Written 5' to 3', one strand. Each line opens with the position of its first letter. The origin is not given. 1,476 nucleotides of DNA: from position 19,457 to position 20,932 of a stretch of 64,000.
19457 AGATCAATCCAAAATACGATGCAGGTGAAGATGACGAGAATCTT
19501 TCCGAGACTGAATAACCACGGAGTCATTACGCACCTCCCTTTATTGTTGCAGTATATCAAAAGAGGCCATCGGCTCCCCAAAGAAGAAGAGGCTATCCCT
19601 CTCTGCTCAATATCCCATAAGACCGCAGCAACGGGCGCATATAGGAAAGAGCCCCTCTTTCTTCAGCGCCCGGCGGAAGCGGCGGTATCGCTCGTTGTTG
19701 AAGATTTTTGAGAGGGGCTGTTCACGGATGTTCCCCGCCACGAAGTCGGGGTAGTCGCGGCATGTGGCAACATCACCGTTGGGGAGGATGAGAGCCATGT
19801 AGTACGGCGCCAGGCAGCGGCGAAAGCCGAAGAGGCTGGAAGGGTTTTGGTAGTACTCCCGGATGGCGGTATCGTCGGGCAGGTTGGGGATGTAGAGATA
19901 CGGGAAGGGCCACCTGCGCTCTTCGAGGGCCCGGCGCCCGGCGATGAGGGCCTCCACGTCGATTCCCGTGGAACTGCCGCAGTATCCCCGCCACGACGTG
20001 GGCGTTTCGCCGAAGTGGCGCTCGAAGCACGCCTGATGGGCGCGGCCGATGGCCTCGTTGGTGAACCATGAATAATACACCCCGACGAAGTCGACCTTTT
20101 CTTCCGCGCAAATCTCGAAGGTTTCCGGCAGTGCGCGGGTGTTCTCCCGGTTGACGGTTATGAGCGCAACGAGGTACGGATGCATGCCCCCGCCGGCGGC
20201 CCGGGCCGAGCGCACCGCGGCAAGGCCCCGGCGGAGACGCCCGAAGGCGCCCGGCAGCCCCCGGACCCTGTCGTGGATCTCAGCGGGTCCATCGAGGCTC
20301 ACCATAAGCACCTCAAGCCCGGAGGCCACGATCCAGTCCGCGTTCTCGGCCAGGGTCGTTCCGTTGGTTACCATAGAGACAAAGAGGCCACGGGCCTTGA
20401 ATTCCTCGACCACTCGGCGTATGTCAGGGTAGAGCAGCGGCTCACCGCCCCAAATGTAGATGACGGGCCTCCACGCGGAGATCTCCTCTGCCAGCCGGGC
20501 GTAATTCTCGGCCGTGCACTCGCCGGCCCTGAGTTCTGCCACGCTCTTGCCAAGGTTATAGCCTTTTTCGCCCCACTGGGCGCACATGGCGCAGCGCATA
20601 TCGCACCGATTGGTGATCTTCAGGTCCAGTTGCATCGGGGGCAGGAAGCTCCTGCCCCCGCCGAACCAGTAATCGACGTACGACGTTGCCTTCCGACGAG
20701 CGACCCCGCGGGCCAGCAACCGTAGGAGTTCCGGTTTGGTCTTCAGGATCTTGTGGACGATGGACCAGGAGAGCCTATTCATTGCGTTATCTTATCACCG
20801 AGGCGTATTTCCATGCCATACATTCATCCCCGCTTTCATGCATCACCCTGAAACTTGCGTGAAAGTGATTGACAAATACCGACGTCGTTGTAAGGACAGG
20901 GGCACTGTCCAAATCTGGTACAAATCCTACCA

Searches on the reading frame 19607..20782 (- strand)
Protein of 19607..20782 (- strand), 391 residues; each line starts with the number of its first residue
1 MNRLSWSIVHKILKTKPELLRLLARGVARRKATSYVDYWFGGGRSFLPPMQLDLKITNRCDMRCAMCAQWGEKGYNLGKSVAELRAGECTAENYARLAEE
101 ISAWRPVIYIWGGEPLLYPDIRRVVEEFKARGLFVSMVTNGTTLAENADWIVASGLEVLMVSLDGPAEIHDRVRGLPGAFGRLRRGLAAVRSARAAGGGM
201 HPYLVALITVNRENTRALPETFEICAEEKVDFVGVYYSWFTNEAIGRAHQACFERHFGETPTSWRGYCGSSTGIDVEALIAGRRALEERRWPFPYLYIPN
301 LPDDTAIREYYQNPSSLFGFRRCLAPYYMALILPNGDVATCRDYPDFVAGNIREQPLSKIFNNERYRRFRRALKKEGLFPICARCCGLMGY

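Call 3: search_protein_families(library=pfam, proteins=[window:19607-20782:-], max_evalue=0.01)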
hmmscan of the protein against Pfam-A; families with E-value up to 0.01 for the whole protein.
window:19607-20782:- (391 aa): 3 families
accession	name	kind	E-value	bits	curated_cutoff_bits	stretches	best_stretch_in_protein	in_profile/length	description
PF04055.27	Radical_SAM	-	6.7e-17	62.6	29.5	1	55-193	2-139/166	Radical SAM superfamily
PF13186.11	SPASM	-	1.2e-14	54.7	21.5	1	323-385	1-66/67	Iron-sulfur cluster-binding domain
PF13353.11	Fer4_12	-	0.0084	16.9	22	0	59-168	14-118/137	4Fe-4S single cluster domain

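Call 4: search_protein_families(library=ncbifam, proteins=[window:19607-20782:-], max_evalue=0.01)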
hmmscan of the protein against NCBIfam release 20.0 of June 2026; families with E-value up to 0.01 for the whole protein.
window:19607-20782:- (391 aa): 70 families (the best 25 are shown)
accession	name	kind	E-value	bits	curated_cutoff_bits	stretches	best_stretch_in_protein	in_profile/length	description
TIGR04317.1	W_rSAM_matur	equivalog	1.4e-23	83.6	380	2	52-233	6-179/349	tungsten cofactor oxidoreductase radical SAM maturase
TIGR04545.1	rSAM_ahbD_hemeb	equivalog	3.2e-23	82.7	500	1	55-227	5-164/339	heme b synthase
TIGR04311.1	rSAM_Geo_metal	subfamily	5.9e-21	75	400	2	49-235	2-184/423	radical SAM/SPASM family putative metalloenzyme maturase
TIGR04546.1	rSAM_ahbC_deAc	equivalog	3.4e-20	72.2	650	1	55-238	44-213/390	12,18-didecarboxysiroheme deacetylase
TIGR04051.1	rSAM_NirJ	equivalog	7.1e-20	71.3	515.45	1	56-246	8-182/354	heme d1 biosynthesis radical SAM protein NirJ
TIGR04340.1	rSAM_ACGX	hypoth_equivalog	5.9e-19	68.5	400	1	52-233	5-177/341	radical SAM/SPASM domain protein, ACGX system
TIGR04055.1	rSAM_NirJ2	equivalog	2.9e-17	63.2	500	2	56-193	6-136/326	putative heme d1 biosynthesis radical SAM protein NirJ2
TIGR04054.1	rSAM_NirJ1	equivalog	3e-17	62.3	650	1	55-239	41-211/387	putative heme d1 biosynthesis radical SAM protein NirJ1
TIGR02668.1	moaA_archaeal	equivalog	4.1e-17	62.1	325.25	1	51-229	11-177/303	GTP 3',8-cyclase MoaA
NF033640.1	N_Twi_rSAM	subfamily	5e-17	62.1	170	2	48-238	109-308/398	twitch domain-containing radical SAM protein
TIGR03961.1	rSAM_PTO1314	hypoth_equivalog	1.5e-16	60.7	306.05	1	54-242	27-196/332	PTO1314 family radical SAM protein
TIGR04347.1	pseudo_SAM_Halo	equivalog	2.3e-16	60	525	1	55-233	43-207/390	TIGR04347 family pseudo-SAM/SPASM protein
NF045574.1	sacti_mat_StsB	exception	2.4e-16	59.7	625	1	55-235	101-266/466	StsB family radical SAM/SPASM domain sactipeptide maturase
TIGR04133.1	rSAM_w_lipo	hypoth_equivalog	5.3e-16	58.5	425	1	55-229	29-193/350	TIGR04133 family radical SAM/SPASM protein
TIGR04082.1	rSAM_for_selen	equivalog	6.1e-16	58.2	350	2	52-188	201-329/516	thio(seleno)oxazole modification radical SAM maturase SbtM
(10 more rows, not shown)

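Call 10: find_homologous_proteins(query=window:19607-20782:-, max_evalue=1e-10)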
Query window:19607-20782:- (391 aa): 469 proteins with E <= 1e-10 among 8000 candidates; the best 120 are listed.
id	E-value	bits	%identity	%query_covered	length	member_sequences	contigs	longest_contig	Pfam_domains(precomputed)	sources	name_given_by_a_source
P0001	2.0e-248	842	91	100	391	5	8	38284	PF13186.12,PF04055.28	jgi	jgi:radical SAM protein with 4Fe4S-binding SPASM domain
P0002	2.4e-246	835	90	100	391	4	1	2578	PF13186.12,PF04055.28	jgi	jgi:radical SAM protein with 4Fe4S-binding SPASM domain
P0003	7.0e-243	824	90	100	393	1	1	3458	PF13186.12,PF04055.28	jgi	jgi:radical SAM protein with 4Fe4S-binding SPASM domain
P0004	7.6e-239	810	86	100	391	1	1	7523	PF13186.12,PF04055.28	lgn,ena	-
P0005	6.8e-228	774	83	100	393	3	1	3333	PF13186.12,PF04055.28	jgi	jgi:MoaA/NifB/PqqE/SkfB family radical SAM enzyme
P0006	2.0e-226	769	84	100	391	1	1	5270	PF13186.12,PF04055.28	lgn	-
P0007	9.8e-226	767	82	100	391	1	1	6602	PF13186.12,PF04055.28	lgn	-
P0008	4.9e-201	686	70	100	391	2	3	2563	PF13186.12,PF04055.28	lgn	-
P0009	1.1e-195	668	70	100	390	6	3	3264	PF13186.12,PF04055.28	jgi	jgi:radical SAM protein with 4Fe4S-binding SPASM domain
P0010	3.6e-185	634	67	100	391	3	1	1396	PF13186.12,PF04055.28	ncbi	-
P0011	4.6e-180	617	64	100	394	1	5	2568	PF13186.12,PF04055.28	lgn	-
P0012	8.6e-180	616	62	100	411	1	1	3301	PF13186.12,PF04055.28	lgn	-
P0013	3.0e-174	598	71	87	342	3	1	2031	PF13186.12,PF04055.28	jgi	jgi:radical SAM protein with 4Fe4S-binding SPASM domain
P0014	9.3e-165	566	71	83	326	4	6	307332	PF13186.12,PF04055.28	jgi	jgi:radical SAM protein with 4Fe4S-binding SPASM domain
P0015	7.9e-152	524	67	83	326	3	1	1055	PF13186.12,PF04055.28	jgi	jgi:radical SAM protein with 4Fe4S-binding SPASM domain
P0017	7.9e-117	409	46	97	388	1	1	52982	PF13186.12,PF04055.28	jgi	-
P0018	1.2e-115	405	48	100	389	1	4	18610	PF13186.12,PF04055.28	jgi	jgi:MoaA/NifB/PqqE/SkfB family radical SAM enzyme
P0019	6.6e-114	399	46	99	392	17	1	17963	PF13186.12,PF04055.28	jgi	jgi:MoaA/NifB/PqqE/SkfB family radical SAM enzyme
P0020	1.6e-113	398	50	87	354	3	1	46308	PF13186.12,PF04055.28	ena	-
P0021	2.1e-113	397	46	96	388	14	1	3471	PF13186.12,PF04055.28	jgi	-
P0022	1.1e-112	395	45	97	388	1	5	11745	PF13186.12,PF04055.28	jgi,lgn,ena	-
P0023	3.1e-112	393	45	97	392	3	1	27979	PF13186.12,PF04055.28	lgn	-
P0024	4.2e-112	393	44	100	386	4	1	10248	PF13186.12,PF04055.28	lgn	-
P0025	7.1e-112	392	44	98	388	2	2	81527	PF13186.12,PF04055.28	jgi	-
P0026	9.9e-112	392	45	100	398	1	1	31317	PF13186.12,PF04055.28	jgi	jgi:MoaA/NifB/PqqE/SkfB family radical SAM enzyme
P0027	2.0e-111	391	44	99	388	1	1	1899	PF13186.12,PF04055.28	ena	-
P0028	6.7e-111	389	46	96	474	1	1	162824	PF13186.12,PF04055.28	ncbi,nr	ncbi:MAG: radical SAM protein [Candidatus Eremiobacteraeota bacterium]|nr:radical SAM protein [Candi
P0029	1.4e-110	388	44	97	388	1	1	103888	PF13186.12,PF04055.28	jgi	-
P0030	1.6e-110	388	44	100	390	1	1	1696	PF13186.12,PF04055.28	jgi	-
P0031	3.7e-110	387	44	99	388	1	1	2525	PF13186.12,PF04055.28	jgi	-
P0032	4.1e-110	386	44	96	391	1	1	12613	PF13186.12,PF04055.28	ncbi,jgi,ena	jgi:radical SAM protein with 4Fe4S-binding SPASM domain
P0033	1.0e-109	385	45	99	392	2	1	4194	PF13186.12,PF04055.28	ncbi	-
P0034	1.4e-109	385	44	97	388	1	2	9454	PF13186.12,PF04055.28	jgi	-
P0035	2.1e-109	384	44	99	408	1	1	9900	PF13186.12,PF04055.28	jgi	-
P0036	5.2e-109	383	44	99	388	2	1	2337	PF13186.12,PF04055.28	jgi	-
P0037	6.3e-109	382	44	97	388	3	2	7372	PF13186.12,PF04055.28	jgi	-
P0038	1.1e-108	382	43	100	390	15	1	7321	PF13186.12,PF04055.28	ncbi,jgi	-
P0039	1.8e-108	381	44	100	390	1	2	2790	PF13186.12,PF04055.28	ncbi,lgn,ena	-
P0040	2.6e-108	380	45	100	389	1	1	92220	PF13186.12,PF04055.28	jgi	-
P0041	2.7e-108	380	44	99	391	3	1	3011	PF13186.12,PF04055.28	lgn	-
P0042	3.0e-108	380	45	96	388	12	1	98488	PF13186.12,PF04055.28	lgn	-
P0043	5.1e-108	380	45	99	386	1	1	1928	PF13186.12,PF04055.28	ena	-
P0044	9.2e-108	379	43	100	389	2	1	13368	PF13186.12,PF04055.28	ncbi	-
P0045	1.5e-107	378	44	98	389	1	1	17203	PF13186.12,PF04055.28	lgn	-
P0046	1.8e-107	378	45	96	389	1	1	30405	PF13186.12,PF04055.28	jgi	jgi:radical SAM protein with 4Fe4S-binding SPASM domain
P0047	2.4e-107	377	45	96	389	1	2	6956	PF13186.12,PF04055.28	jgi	jgi:radical SAM protein with 4Fe4S-binding SPASM domain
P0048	2.4e-107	377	41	96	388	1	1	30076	PF13186.12,PF04055.28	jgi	-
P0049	2.8e-107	377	45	100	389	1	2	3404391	PF13186.12,PF04055.28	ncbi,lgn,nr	ncbi:MAG: radical SAM protein [Fidelibacterota bacterium]|nr:MAG: radical SAM protein [Candidatus Ne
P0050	3.0e-107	377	42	97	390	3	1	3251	PF13186.12,PF04055.28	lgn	-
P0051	4.4e-107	376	44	99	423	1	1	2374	PF13186.12,PF04055.28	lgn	-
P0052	5.4e-107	376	44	99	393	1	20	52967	PF13186.12,PF04055.28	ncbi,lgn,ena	-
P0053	8.6e-107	375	44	97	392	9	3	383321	PF13186.12,PF04055.28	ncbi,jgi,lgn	-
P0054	8.7e-107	375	42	100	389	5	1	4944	PF13186.12,PF04055.28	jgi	jgi:radical SAM protein with 4Fe4S-binding SPASM domain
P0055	1.2e-106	375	44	99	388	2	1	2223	PF13186.12,PF04055.28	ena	-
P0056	1.3e-106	375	43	97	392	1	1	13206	PF13186.12,PF04055.28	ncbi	-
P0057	1.8e-106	374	43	97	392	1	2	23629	PF13186.12,PF04055.28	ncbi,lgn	-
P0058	1.8e-106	374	44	97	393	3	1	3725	PF13186.12,PF04055.28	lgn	-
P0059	2.4e-106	374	45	97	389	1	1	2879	PF13186.12,PF04055.28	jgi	jgi:radical SAM protein with 4Fe4S-binding SPASM domain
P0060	3.0e-106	374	44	100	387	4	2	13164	PF13186.12,PF04055.28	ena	-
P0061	4.3e-106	373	42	97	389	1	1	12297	PF13186.12,PF04055.28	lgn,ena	-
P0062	5.9e-106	373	45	97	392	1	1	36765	PF13186.12,PF04055.28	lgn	-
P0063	6.4e-106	373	44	100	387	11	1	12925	PF13186.12,PF04055.28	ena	-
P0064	9.4e-106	372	44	96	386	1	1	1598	PF13186.12,PF04055.28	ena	-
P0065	1.5e-105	371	43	96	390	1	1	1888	PF13186.12,PF04055.28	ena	-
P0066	1.7e-105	371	44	97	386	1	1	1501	PF13186.12,PF04055.28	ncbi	-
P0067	1.9e-105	371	43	99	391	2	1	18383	PF13186.12,PF04055.28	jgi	jgi:radical SAM protein with 4Fe4S-binding SPASM domain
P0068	2.1e-105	371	43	100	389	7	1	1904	PF13186.12,PF04055.28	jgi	-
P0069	2.4e-105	371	42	100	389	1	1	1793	PF13186.12,PF04055.28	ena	-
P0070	2.9e-105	370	43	96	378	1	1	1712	PF13186.12,PF04055.28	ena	-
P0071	3.8e-105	370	42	100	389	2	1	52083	PF13186.12,PF04055.28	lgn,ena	-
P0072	7.1e-105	369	46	96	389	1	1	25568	PF13186.12,PF04055.28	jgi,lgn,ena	-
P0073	7.5e-105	369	45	96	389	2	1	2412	PF13186.12,PF04055.28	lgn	-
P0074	7.7e-105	369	45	94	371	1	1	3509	PF13186.12,PF04055.28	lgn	-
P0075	7.7e-105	369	44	98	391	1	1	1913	PF13186.12,PF04055.28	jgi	-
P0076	8.1e-105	369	43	97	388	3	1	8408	PF13186.12,PF04055.28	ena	-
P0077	9.1e-105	369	42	98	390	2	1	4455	PF13186.12,PF04055.28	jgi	jgi:radical SAM protein with 4Fe4S-binding SPASM domain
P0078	9.3e-105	369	44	99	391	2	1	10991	PF13186.12,PF04055.28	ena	-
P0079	1.0e-104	369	43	96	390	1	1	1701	PF13186.12,PF04055.28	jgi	jgi:radical SAM protein with 4Fe4S-binding SPASM domain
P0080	1.2e-104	368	42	100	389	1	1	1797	PF13186.12,PF04055.28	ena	-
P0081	1.5e-104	368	42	99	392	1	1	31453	PF13186.12,PF04055.28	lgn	-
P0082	1.5e-104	368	43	100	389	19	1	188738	PF13186.12,PF04055.28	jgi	jgi:radical SAM protein with 4Fe4S-binding SPASM domain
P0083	1.8e-104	368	45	96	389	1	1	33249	PF13186.12,PF04055.28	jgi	-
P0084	1.8e-104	368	45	87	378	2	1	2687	PF13186.12,PF04055.28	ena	-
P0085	2.8e-104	367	43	96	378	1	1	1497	PF13186.12,PF04055.28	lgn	-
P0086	2.9e-104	367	42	97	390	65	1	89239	PF13186.12,PF04055.28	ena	-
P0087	3.9e-104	367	44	97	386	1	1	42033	PF13186.12,PF04055.28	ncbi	-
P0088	4.0e-104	367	44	96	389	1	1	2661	PF13186.12,PF04055.28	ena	-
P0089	4.7e-104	366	44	98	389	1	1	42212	PF13186.12,PF04055.28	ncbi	-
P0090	5.7e-104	366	43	100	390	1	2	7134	PF13186.12,PF04055.28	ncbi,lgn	-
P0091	6.0e-104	366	43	97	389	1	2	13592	PF13186.12,PF04055.28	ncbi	-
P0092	7.8e-104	366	44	96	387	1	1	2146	PF13186.12,PF04055.28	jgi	jgi:radical SAM protein with 4Fe4S-binding SPASM domain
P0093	1.1e-103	365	42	98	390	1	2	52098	PF13186.12,PF04055.28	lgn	-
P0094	1.1e-103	365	42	100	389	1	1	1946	PF13186.12,PF04055.28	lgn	-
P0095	1.3e-103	365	44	99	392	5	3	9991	PF13186.12,PF04055.28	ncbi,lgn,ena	-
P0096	2.3e-103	364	46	91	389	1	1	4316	PF13186.12,PF04055.28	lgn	-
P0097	2.6e-103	364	43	100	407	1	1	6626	PF13186.12,PF04055.28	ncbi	-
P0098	2.9e-103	364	42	99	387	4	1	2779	PF13186.12,PF04055.28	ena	-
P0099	4.3e-103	363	42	98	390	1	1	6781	PF13186.12,PF04055.28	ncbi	-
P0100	7.1e-103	363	42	96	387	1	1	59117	PF13186.12,PF04055.28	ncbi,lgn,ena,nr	ncbi:MAG: radical SAM protein [Actinobacteria bacterium]|nr:radical SAM protein [Actinomycetota bact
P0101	7.2e-103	363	43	96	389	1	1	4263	PF13186.12,PF04055.28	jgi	-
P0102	7.5e-103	362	45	93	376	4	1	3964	PF13186.12,PF04055.28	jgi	jgi:radical SAM protein with 4Fe4S-binding SPASM domain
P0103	7.8e-103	362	44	98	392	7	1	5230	PF13186.12,PF04055.28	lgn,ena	-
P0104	1.0e-102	362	42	99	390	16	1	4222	PF13186.12,PF04055.28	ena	-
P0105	1.2e-102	362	44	98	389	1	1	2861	PF13186.12,PF04055.28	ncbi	-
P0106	1.3e-102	362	46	87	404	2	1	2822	PF13186.12,PF04055.28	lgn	-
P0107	1.3e-102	362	44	97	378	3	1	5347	PF13186.12,PF04055.28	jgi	jgi:MoaA/NifB/PqqE/SkfB family radical SAM enzyme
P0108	1.3e-102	362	43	99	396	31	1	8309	PF13186.12,PF04055.28,PF13353.12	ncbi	-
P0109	1.4e-102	362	43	98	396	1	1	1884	PF13186.12,PF04055.28,PF13353.12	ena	-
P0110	2.1e-102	361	47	87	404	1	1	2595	PF13186.12,PF04055.28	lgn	-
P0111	2.3e-102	361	44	96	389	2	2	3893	PF13186.12,PF04055.28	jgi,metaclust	metaclust:\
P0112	2.4e-102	361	42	87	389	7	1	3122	PF13186.12,PF04055.28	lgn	-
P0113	3.0e-102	361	42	100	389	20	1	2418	PF13186.12,PF04055.28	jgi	-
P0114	3.0e-102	360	42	97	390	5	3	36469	PF13186.12,PF04055.28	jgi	jgi:radical SAM protein with 4Fe4S-binding SPASM domain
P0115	3.3e-102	360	42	98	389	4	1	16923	PF13186.12,PF04055.28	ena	-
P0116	3.5e-102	360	44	96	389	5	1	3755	PF13186.12,PF04055.28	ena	-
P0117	4.3e-102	360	41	97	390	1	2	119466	PF13186.12,PF04055.28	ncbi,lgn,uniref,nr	ncbi:hypothetical protein CSB45_10075 [candidate division KSB3 bacterium]|uniref:Radical SAM core do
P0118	5.3e-102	360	46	87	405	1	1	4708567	PF13186.12,PF04055.28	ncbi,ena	-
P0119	5.5e-102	360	46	90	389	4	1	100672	PF13186.12,PF04055.28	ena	-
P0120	8.4e-102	359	42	97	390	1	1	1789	PF13186.12,PF04055.28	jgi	jgi:radical SAM protein with 4Fe4S-binding SPASM domain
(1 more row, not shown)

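Call 11: find_encoding_contigs(protein=window:19607-20782:-, flank=10000, max_places=6)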
Protein window:19607-20782:- (391 aa): 4 contigs read that carry it; 4 places shown.
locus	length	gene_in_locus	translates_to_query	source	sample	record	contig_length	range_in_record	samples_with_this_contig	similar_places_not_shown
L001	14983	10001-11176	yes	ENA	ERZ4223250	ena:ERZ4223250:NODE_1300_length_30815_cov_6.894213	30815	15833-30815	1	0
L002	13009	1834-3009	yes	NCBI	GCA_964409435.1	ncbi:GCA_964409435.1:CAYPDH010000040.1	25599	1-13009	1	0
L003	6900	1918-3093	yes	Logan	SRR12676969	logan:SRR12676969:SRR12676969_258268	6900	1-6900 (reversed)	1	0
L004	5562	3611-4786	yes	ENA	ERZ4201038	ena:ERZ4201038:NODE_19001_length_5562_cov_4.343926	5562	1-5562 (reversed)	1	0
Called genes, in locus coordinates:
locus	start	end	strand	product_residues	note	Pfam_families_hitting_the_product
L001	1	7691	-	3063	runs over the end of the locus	PF10091:Glycoamylase, PF06165:GH94_b-supersand, PF17167:Glyco_hydro_94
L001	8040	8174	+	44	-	-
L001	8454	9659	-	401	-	PF00753:Lactamase_B (faint)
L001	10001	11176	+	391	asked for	PF04055:Radical_SAM, PF13186:SPASM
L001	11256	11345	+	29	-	-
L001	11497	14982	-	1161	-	?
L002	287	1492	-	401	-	PF00753:Lactamase_B (faint)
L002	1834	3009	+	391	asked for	PF04055:Radical_SAM, PF13186:SPASM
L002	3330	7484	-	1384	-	PF00082:Peptidase_S8, PF01839:FG-GAP (faint), PF13517:FG-GAP_3, PF00932:LTD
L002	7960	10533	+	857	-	PF00690:Cation_ATPase_N, PF00122:E1-E2_ATPase, PF00702:Hydrolase, PF13246:Cation_ATPase, PF00689:Cation_ATPase_C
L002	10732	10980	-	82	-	-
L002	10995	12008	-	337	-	-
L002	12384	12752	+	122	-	PF12840:HTH_20 (weak), PF01022:HTH_5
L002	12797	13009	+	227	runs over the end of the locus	-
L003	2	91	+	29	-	?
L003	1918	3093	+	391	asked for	PF04055:Radical_SAM, PF13186:SPASM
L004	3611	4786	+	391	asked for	PF04055:Radical_SAM, PF13186:SPASM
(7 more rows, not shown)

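Call 12: find_related_loci(query=window:19607-20782:-, collection=genome_contigs, flank=8000)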
Query window:19607-20782:- (391 aa) in genome_contigs; peptide patterns used: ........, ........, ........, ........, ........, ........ (x = any residue, [..] = any of these).
85 stretches matched a pattern; 6 encode a relative of the query (tblastn E <= 1e-3); 6 distinct loci.
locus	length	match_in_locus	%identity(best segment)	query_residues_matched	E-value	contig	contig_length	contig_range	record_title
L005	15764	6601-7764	42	2-391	4e-115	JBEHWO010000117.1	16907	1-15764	MAG: Vulcanimicrobiota bacterium isolate ER2 k141_538931_length_16907_cov_6.9843, whole genome shotgun sequence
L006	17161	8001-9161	44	2-391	6e-115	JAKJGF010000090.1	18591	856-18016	MAG: Bacillota bacterium isolate UR.bin48 UR_contig_7577, whole genome shotgun sequence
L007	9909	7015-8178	42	2-391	8e-115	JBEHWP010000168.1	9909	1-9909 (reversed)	MAG: Vulcanimicrobiota bacterium isolate ER1 k141_731319_length_9909_cov_6.0000, whole genome shotgun sequence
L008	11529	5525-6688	42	2-391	1e-114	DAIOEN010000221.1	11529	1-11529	MAG TPA_asm: Vulcanimicrobiota bacterium isolate CTOTU7676 NODE_8915_length_11529_cov_26.832317, whole genome shotgun se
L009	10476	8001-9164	42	2-391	2e-114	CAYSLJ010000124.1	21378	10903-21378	MAG TPA_asm: uncultured Synergistia bacterium isolate SRP239243_co1_332 genome assembly, contig: NODE_3872_length_21378_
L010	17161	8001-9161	41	2-391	2e-106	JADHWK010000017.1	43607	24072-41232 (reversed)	MAG: candidate division KSB1 bacterium isolate BS750m-G25 BS-750m-C739, whole genome shotgun sequence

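Call 15: find_encoding_contigs(protein=P0014, flank=10000, max_places=3)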
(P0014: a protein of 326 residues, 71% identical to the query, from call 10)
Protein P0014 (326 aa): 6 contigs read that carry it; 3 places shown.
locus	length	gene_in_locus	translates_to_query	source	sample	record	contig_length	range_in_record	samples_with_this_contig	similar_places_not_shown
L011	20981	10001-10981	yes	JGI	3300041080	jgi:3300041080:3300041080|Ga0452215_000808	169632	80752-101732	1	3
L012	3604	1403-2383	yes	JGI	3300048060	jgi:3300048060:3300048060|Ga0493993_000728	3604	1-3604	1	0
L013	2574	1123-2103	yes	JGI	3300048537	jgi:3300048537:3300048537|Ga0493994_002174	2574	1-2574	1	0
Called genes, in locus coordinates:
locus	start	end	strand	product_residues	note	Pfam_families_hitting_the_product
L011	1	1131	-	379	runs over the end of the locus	PF13439:Glyco_transf_4, PF13579:Glyco_trans_4_4, PF20706:GT4-conflict, PF00534:Glycos_transf_1, PF13692:Glyco_trans_1_4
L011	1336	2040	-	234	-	PF00005:ABC_tran, PF13304:AAA_21 (faint)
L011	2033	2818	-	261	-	PF00005:ABC_tran, PF13304:AAA_21 (faint), PF12399:BCA_ABC_TP_C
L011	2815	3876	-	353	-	PF02653:BPD_transp_2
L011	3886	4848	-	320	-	PF02653:BPD_transp_2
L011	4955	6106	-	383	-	PF13433:Peripla_BP_5, PF13458:Peripla_BP_6, PF01094:ANF_receptor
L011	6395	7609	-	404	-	PF00657:Lipase_GDSL (faint), PF13472:Lipase_GDSL_2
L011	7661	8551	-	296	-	PF00160:Pro_isomerase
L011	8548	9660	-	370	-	PF10023:Aminopep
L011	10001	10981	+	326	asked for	PF04055:Radical_SAM, PF13186:SPASM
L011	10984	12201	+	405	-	PF00561:Abhydrolase_1, PF12697:Abhydrolase_6, PF00756:Esterase (weak), PF12146:Hydrolase_4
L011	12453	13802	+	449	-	PF05694:SBP56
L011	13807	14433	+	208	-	-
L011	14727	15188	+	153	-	-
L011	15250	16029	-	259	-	PF13174:TPR_6 (faint), PF13432:TPR_16 (faint)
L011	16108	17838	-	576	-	-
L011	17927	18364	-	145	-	PF00583:Acetyltransf_1, PF13673:Acetyltransf_10, PF13508:Acetyltransf_7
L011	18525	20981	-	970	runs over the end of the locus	PF00270:DEAD, PF00271:Helicase_C, PF22982:WHD_HRQ1, PF09369:MZB, PF13482:RNase_H_2 (faint)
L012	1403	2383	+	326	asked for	PF04055:Radical_SAM, PF13186:SPASM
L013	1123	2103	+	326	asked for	PF04055:Radical_SAM, PF13186:SPASM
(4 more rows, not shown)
